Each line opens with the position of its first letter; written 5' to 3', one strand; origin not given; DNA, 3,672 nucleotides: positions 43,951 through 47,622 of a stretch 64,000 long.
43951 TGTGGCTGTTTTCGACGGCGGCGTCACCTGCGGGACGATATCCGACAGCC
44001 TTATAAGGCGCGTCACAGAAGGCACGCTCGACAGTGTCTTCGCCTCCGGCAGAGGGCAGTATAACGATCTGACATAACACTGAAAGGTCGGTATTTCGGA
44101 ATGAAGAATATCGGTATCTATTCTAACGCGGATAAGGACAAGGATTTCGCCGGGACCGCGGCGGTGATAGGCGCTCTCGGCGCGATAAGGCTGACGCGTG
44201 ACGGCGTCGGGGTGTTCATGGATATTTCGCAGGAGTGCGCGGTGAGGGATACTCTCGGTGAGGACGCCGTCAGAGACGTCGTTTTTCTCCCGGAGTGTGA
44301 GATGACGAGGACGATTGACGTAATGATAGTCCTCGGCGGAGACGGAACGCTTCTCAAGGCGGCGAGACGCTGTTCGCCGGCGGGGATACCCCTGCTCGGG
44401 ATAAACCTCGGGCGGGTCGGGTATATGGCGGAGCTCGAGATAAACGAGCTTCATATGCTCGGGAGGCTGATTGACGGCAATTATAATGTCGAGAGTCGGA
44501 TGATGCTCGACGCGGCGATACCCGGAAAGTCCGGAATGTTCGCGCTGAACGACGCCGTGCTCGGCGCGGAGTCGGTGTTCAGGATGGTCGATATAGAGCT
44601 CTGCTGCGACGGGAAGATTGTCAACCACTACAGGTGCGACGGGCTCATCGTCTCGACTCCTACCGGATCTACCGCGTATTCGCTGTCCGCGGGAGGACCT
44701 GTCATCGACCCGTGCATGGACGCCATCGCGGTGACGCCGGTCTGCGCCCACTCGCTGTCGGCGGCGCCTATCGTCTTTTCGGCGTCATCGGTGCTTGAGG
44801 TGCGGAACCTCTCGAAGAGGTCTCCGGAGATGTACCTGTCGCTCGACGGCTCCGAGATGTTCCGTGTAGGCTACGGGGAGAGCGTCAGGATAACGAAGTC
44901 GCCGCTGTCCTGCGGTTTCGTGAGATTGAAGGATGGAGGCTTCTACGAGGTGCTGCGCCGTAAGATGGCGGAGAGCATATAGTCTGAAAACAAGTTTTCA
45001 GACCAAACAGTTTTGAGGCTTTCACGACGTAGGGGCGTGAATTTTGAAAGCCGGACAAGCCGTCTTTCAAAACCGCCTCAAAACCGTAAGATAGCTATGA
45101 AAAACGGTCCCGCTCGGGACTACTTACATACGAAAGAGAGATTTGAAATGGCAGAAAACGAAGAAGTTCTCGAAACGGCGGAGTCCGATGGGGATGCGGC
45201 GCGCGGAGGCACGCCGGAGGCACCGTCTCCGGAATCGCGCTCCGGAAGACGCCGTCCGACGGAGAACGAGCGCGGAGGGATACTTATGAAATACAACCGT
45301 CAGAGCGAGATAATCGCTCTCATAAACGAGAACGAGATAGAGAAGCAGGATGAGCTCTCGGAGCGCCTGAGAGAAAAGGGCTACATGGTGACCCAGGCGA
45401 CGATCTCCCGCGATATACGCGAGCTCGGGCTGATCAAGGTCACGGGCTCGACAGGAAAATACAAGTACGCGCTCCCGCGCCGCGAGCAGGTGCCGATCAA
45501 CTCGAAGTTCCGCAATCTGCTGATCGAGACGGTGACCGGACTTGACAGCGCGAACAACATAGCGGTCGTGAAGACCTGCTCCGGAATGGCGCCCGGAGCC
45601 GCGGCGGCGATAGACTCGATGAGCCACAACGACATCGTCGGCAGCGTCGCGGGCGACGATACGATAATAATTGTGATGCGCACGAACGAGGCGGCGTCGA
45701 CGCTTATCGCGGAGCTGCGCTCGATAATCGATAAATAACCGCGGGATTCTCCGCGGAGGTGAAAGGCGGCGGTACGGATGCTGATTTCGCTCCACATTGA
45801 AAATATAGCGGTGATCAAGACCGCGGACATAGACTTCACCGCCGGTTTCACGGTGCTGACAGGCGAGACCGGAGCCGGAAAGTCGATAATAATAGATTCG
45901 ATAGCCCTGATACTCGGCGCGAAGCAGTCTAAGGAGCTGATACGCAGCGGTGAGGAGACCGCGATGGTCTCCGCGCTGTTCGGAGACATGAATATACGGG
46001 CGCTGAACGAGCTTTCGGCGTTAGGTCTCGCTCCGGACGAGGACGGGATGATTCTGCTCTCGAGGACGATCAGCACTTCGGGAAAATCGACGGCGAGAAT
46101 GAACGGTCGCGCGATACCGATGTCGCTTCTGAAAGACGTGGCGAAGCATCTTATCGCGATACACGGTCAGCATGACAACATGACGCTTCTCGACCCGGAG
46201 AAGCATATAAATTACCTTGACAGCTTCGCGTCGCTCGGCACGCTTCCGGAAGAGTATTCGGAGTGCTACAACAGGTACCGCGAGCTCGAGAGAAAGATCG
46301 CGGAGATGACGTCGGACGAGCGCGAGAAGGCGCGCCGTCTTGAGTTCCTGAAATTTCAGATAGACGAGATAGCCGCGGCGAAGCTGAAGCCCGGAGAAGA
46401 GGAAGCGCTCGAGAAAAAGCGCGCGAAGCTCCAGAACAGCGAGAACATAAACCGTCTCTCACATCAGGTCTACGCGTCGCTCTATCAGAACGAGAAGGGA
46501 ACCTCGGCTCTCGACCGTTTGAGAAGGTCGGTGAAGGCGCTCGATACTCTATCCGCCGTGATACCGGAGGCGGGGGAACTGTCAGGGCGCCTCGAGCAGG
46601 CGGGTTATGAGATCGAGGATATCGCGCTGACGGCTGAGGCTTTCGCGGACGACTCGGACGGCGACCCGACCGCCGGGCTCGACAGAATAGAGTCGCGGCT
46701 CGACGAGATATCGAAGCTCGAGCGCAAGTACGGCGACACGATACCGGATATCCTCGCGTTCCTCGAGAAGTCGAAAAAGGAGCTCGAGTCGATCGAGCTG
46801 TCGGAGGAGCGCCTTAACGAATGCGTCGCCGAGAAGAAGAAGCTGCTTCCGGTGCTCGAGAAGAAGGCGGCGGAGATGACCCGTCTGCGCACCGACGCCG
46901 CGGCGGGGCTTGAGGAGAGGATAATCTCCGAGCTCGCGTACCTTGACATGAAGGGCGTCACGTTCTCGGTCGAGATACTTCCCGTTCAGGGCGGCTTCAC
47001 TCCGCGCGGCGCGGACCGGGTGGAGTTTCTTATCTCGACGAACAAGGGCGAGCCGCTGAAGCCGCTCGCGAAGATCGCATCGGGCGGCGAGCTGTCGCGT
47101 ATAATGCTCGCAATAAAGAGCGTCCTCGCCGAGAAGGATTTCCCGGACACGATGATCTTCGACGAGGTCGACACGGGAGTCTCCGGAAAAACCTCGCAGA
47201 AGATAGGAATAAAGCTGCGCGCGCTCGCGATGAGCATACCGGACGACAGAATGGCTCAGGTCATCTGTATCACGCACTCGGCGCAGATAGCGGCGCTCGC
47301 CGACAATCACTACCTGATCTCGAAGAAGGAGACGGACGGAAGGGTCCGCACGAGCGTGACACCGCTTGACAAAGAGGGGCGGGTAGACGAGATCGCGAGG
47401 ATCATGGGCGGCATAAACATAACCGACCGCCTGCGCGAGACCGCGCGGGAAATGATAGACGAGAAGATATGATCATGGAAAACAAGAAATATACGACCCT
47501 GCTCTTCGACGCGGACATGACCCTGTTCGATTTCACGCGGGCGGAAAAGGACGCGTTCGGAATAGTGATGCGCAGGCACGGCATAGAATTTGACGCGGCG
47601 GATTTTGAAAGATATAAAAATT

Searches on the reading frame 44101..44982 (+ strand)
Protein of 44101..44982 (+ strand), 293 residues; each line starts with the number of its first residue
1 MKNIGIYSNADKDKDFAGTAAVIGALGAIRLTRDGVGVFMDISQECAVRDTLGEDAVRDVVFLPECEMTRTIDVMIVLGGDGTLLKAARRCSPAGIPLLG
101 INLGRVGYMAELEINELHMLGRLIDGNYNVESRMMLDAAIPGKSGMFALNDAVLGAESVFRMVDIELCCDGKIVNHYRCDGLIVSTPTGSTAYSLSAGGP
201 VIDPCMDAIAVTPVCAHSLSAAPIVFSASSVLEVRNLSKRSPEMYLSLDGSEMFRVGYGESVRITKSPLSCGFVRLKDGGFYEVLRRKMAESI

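Call 28: search_protein_families(library=pfam, proteins=[window:44101-44982:+])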
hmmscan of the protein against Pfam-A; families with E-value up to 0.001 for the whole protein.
window:44101-44982:+ (293 aa): 2 families
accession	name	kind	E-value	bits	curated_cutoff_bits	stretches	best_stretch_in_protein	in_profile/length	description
PF20143.4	NAD_kinase_C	-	6.9e-33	113.5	23.7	1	149-275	1-125/126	ATP-NAD kinase C-terminal domain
PF01513.26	NAD_kinase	-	3.8e-15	56.8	25.5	1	65-118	66-119/130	ATP-NAD kinase N-terminal domain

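Call 39: find_encoding_contigs(protein=window:44101-44982:+, flank=1200, max_places=10)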
Protein window:44101-44982:+ (293 aa): 21 contigs read that carry it; 10 places shown.
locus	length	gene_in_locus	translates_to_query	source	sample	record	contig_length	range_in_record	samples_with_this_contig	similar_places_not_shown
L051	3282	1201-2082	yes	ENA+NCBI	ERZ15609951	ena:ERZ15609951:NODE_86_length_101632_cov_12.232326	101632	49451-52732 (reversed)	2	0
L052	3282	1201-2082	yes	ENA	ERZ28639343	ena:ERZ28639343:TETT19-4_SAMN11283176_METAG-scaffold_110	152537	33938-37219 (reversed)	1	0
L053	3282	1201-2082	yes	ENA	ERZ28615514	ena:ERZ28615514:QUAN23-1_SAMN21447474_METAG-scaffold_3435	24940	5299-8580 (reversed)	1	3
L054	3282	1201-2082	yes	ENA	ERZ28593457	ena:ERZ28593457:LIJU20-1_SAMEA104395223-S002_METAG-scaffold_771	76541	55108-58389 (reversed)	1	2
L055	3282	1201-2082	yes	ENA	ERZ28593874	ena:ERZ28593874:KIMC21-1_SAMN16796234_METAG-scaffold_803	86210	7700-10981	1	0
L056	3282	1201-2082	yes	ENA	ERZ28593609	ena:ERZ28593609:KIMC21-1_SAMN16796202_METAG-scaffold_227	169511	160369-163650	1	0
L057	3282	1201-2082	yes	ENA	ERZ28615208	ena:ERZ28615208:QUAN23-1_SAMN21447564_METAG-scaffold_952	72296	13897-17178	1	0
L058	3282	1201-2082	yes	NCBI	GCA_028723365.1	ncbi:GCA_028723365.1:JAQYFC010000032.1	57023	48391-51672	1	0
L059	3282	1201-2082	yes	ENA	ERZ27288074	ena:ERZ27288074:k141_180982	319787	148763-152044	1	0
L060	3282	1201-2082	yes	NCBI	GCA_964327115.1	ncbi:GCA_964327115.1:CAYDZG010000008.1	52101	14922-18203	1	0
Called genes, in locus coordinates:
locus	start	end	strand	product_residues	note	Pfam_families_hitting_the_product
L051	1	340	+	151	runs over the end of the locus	PF02681:DUF212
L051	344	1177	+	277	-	PF01479:S4, PF01728:FtsJ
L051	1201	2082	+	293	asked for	PF01513:NAD_kinase, PF20143:NAD_kinase_C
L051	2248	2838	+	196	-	PF01316:Arg_repressor, PF02863:Arg_repressor_C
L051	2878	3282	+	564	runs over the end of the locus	PF02463:SMC_N, PF13476:AAA_23 (weak), PF13555:AAA_29 (faint)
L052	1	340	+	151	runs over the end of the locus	PF02681:DUF212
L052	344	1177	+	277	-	PF01479:S4, PF01728:FtsJ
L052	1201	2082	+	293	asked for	PF01513:NAD_kinase, PF20143:NAD_kinase_C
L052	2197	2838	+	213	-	PF01316:Arg_repressor, PF02863:Arg_repressor_C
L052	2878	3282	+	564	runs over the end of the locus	PF02463:SMC_N, PF13476:AAA_23 (weak), PF13555:AAA_29 (faint)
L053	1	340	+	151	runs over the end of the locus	PF02681:DUF212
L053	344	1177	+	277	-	PF01479:S4, PF01728:FtsJ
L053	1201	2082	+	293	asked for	PF01513:NAD_kinase, PF20143:NAD_kinase_C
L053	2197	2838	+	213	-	PF01316:Arg_repressor, PF02863:Arg_repressor_C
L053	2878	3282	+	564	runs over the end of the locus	PF02463:SMC_N, PF13476:AAA_23 (weak), PF13555:AAA_29 (faint)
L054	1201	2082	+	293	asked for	PF01513:NAD_kinase, PF20143:NAD_kinase_C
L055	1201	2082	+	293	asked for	PF01513:NAD_kinase, PF20143:NAD_kinase_C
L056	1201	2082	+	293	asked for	PF01513:NAD_kinase, PF20143:NAD_kinase_C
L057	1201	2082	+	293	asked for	PF01513:NAD_kinase, PF20143:NAD_kinase_C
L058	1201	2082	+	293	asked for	PF01513:NAD_kinase, PF20143:NAD_kinase_C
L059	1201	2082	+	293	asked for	PF01513:NAD_kinase, PF20143:NAD_kinase_C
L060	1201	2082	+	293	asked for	PF01513:NAD_kinase, PF20143:NAD_kinase_C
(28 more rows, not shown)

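Call 66: find_homologous_proteins(query=window:44101-44982:+, max_evalue=1e-60)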
Query window:44101-44982:+ (293 aa): 215 proteins with E <= 1e-60 among 8000 candidates; the best 120 are listed.
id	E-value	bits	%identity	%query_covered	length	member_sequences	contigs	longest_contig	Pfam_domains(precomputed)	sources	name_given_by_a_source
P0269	7.7e-186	634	99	100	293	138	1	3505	PF20143.5,PF01513.27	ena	-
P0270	4.3e-118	412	64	100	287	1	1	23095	PF20143.5,PF01513.27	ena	-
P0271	1.9e-114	400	62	100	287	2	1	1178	PF20143.5,PF01513.27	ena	-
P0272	1.3e-109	384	63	100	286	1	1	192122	PF20143.5,PF01513.27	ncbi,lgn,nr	ncbi:MAG: NAD(+)/NADH kinase [Clostridiales bacterium]|nr:NAD(+)/NADH kinase [Clostridiales bacteriu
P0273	1.0e-107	378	62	100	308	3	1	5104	PF20143.5,PF01513.27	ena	-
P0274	1.2e-106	374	62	100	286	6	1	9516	PF20143.5,PF01513.27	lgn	-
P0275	1.8e-105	371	61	100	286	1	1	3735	PF20143.5,PF01513.27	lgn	-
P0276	2.0e-104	367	91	66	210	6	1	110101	PF01513.27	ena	-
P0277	6.7e-103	362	59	100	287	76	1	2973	PF20143.5,PF01513.27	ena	-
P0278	1.8e-100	354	58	100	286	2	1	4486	PF20143.5,PF01513.27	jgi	jgi:NAD+ kinase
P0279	6.4e-98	346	56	99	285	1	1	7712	PF20143.5,PF01513.27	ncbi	-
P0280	6.9e-98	346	59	99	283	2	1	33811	PF20143.5,PF01513.27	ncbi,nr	ncbi:MAG: NAD(+)/NADH kinase [Ruminococcaceae bacterium]|nr:NAD(+)/NADH kinase [Oscillospiraceae bac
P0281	3.5e-97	343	59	100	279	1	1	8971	PF20143.5,PF01513.27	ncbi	-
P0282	5.3e-97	343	99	55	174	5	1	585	PF01513.27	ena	-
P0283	2.5e-95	337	57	99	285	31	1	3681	PF20143.5,PF01513.27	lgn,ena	-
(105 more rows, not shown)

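Call 67: find_encoding_contigs(protein=P0270, flank=2000, max_places=2)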
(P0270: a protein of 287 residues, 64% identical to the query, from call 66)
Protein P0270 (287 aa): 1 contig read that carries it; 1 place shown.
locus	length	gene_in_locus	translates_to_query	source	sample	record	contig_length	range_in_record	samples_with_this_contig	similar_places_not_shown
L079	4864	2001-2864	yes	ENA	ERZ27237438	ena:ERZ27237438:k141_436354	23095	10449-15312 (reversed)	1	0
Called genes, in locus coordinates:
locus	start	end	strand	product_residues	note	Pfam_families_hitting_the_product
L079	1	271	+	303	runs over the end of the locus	PF00348:polyprenyl_synt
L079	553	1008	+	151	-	PF02681:DUF212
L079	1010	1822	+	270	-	PF01728:FtsJ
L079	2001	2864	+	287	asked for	PF01513:NAD_kinase, PF20143:NAD_kinase_C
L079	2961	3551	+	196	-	PF01316:Arg_repressor, PF02863:Arg_repressor_C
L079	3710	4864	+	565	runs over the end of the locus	PF02463:SMC_N, PF13476:AAA_23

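Call 68: find_encoding_contigs(protein=P0272, flank=2000, max_places=2)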
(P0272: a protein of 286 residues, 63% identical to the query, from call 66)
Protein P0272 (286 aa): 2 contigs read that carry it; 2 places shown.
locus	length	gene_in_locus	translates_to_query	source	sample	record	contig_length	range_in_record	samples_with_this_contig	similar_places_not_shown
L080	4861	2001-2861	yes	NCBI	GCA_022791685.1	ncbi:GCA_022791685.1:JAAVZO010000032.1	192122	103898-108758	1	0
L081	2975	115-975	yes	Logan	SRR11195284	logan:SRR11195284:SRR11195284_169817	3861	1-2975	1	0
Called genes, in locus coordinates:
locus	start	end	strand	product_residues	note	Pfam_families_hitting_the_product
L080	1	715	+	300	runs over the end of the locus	PF00348:polyprenyl_synt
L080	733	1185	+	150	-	PF02681:DUF212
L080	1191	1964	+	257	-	PF01479:S4, PF01728:FtsJ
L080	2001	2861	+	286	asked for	PF01513:NAD_kinase, PF20143:NAD_kinase_C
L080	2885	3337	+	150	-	PF01316:Arg_repressor, PF02863:Arg_repressor_C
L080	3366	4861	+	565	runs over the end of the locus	PF02463:SMC_N, PF13175:AAA_15, PF13476:AAA_23, PF13555:AAA_29 (weak), PF13304:AAA_21 (faint)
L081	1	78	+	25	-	?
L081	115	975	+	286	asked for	PF01513:NAD_kinase, PF20143:NAD_kinase_C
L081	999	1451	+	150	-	PF01316:Arg_repressor, PF02863:Arg_repressor_C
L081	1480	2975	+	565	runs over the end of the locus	PF02463:SMC_N, PF13175:AAA_15, PF13476:AAA_23, PF13555:AAA_29 (weak), PF13304:AAA_21 (faint)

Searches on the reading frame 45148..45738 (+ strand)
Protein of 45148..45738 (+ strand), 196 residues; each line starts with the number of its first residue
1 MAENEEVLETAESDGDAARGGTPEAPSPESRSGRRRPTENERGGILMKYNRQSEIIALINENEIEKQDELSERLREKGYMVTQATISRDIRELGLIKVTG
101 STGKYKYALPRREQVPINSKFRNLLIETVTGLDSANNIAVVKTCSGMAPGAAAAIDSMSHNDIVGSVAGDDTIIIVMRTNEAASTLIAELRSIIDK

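Call 28: search_protein_families(library=pfam, proteins=[window:45148-45738:+])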
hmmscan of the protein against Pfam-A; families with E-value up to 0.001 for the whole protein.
window:45148-45738:+ (196 aa): 2 families
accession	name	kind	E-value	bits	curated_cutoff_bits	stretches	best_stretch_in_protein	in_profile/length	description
PF01316.27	Arg_repressor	-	1.4e-22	79.7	27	1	48-113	3-68/70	Arginine repressor, DNA binding domain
PF02863.23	Arg_repressor_C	-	2.3e-22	79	25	1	127-191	3-67/68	Arginine repressor, C-terminal domain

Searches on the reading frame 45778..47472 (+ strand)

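Call 28: search_protein_families(library=pfam, proteins=[window:45778-47472:+])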
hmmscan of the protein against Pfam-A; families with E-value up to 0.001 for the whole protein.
window:45778-47472:+ (564 aa): 5 families
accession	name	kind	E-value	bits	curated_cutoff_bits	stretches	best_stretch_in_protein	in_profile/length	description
PF02463.25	SMC_N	-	1.3e-15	57.8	40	1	2-518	2-215/220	RecF/RecN/SMC N terminal domain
PF13476.12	AAA_23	-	1e-07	33.2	27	1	4-176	1-165/201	AAA domain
PF13555.12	AAA_29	-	8.6e-06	25.9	27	1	16-50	15-50/61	P-loop containing region of AAA domain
PF13175.12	AAA_15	-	8.7e-05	22.7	32.1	1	1-253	1-254/374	AAA ATPase domain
PF13304.12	AAA_21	-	0.00015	22.4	27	0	24-61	1-36/304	AAA domain, putative AbiEii toxin, Type IV TA system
